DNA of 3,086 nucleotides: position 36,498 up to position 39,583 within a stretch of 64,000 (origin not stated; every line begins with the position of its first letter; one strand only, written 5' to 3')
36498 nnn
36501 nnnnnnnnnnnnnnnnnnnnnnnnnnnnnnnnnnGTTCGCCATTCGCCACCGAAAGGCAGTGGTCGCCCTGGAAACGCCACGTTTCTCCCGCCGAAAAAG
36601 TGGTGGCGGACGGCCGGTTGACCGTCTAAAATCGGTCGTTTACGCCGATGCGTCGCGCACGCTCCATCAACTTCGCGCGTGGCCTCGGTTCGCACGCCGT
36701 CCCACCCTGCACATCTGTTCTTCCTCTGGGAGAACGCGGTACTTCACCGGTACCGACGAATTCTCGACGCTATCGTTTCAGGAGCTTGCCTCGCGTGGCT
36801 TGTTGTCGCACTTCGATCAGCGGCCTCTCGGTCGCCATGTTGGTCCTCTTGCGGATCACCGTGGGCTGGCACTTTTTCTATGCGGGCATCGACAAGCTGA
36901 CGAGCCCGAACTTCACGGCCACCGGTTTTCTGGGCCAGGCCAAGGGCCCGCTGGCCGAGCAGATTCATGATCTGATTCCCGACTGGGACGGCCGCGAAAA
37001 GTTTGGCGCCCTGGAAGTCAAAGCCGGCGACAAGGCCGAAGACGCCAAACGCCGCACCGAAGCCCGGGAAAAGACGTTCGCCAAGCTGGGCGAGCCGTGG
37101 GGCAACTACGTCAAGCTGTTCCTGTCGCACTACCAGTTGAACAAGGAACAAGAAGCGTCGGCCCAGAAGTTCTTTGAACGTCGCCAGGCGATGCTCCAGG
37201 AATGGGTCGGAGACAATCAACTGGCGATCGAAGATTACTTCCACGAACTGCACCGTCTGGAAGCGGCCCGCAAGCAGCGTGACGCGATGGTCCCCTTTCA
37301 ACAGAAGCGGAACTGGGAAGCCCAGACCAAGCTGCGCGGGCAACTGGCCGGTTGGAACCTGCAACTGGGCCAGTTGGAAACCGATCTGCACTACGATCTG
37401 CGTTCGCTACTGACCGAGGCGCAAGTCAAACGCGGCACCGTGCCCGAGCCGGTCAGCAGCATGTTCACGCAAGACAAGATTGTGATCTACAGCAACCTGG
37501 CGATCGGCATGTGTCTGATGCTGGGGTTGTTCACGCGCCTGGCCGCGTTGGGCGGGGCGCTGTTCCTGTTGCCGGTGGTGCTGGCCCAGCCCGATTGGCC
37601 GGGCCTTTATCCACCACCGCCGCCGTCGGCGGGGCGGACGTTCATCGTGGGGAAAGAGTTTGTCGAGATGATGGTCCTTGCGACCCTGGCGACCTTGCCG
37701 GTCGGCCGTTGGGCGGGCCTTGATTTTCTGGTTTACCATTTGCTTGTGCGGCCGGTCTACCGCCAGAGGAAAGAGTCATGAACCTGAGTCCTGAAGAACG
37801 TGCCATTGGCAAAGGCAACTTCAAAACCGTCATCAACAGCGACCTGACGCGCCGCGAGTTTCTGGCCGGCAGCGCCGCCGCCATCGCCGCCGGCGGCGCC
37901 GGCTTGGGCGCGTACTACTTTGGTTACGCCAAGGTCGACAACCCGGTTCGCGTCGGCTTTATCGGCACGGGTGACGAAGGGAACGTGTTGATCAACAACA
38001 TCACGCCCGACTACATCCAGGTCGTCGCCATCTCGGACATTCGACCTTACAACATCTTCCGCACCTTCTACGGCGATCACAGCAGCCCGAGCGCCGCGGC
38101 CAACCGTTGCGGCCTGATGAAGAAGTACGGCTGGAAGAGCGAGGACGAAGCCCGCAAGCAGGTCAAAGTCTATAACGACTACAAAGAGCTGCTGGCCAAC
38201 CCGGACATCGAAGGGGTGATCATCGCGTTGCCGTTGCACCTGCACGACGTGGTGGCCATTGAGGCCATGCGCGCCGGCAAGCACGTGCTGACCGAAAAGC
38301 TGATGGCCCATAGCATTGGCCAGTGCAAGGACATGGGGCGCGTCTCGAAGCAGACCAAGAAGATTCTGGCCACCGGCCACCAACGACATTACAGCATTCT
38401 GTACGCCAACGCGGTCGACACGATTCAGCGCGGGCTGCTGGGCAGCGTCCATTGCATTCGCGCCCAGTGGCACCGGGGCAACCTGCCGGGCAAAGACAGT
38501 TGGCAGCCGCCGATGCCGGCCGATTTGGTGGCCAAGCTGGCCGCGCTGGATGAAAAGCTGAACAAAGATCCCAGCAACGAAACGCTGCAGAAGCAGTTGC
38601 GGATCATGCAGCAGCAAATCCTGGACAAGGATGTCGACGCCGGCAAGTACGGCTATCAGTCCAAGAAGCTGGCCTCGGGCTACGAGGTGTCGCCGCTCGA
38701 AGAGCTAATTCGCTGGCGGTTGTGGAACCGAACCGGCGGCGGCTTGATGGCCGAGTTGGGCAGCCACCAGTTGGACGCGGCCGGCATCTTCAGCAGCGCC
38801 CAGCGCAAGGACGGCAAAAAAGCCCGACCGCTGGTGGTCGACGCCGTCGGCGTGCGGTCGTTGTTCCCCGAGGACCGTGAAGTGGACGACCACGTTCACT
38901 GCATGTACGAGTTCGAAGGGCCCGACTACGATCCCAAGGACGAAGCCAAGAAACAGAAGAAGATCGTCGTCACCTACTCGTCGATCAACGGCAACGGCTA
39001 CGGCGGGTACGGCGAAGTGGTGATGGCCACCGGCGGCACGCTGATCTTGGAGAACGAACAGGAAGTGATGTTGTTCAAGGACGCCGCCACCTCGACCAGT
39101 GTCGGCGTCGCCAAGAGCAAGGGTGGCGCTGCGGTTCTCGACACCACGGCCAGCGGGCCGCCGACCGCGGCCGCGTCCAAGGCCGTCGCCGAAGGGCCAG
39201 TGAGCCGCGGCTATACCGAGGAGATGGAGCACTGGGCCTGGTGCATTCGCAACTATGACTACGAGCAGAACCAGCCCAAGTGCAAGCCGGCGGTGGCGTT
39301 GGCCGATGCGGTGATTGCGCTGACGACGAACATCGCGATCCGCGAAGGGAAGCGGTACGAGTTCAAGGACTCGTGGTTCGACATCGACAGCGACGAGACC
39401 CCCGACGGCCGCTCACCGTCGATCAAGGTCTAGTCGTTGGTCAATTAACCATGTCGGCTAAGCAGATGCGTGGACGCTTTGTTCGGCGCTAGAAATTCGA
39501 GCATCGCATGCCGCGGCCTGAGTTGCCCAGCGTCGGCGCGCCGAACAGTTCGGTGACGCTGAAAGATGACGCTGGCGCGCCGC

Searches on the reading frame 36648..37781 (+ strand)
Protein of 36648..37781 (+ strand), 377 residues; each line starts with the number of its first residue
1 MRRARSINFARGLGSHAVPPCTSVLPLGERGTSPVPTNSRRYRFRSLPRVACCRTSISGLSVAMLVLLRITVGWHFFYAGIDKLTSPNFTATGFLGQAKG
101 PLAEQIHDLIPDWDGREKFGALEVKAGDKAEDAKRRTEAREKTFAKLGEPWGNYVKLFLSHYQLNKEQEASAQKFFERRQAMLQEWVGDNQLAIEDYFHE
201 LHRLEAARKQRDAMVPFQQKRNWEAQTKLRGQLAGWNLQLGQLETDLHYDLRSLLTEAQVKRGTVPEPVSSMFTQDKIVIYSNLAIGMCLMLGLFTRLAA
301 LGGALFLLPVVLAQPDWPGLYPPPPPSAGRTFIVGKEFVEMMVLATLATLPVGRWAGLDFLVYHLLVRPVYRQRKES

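Call 20: search_protein_families(library=pfam, proteins=[window:36648-37781:+], max_evalue=0.001)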
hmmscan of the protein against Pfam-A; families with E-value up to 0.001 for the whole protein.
window:36648-37781:+ (377 aa): 2 families
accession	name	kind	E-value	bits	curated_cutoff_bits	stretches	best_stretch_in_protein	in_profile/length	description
PF07681.17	DoxX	-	1.5e-07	32.4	23.6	0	65-92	2-29/85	DoxX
PF04173.18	DoxD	-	2.7e-05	24.6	22.7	0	273-313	63-105/167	TQO small subunit DoxD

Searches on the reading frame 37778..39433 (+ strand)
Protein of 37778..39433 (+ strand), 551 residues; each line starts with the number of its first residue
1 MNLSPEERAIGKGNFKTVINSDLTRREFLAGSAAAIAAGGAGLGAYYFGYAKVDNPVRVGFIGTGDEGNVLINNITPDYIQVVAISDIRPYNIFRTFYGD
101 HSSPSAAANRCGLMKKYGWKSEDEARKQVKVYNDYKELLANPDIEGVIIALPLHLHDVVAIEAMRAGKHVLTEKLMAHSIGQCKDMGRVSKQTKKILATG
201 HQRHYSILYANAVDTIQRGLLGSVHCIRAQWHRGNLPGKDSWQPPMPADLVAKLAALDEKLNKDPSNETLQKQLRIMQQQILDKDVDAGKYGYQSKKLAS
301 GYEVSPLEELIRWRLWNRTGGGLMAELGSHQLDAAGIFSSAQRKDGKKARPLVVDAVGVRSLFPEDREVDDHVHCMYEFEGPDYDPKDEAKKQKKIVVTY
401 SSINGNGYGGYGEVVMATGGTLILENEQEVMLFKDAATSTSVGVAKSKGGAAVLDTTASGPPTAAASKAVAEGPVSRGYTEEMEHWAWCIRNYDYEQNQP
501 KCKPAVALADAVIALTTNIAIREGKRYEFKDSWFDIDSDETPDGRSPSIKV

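Call 20: search_protein_families(library=pfam, proteins=[window:37778-39433:+], max_evalue=0.001)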
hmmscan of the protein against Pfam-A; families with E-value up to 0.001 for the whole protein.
window:37778-39433:+ (551 aa): 2 families
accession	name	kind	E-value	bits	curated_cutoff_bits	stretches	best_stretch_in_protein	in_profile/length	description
PF01408.29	GFO_IDH_MocA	-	3.7e-15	57.1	24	1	120-201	38-120/120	Oxidoreductase family, NAD-binding Rossmann fold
PF22725.1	GFO_IDH_MocA_C3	-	1e-06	29.2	27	0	312-381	34-94/124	GFO/IDH/MocA C-terminal domain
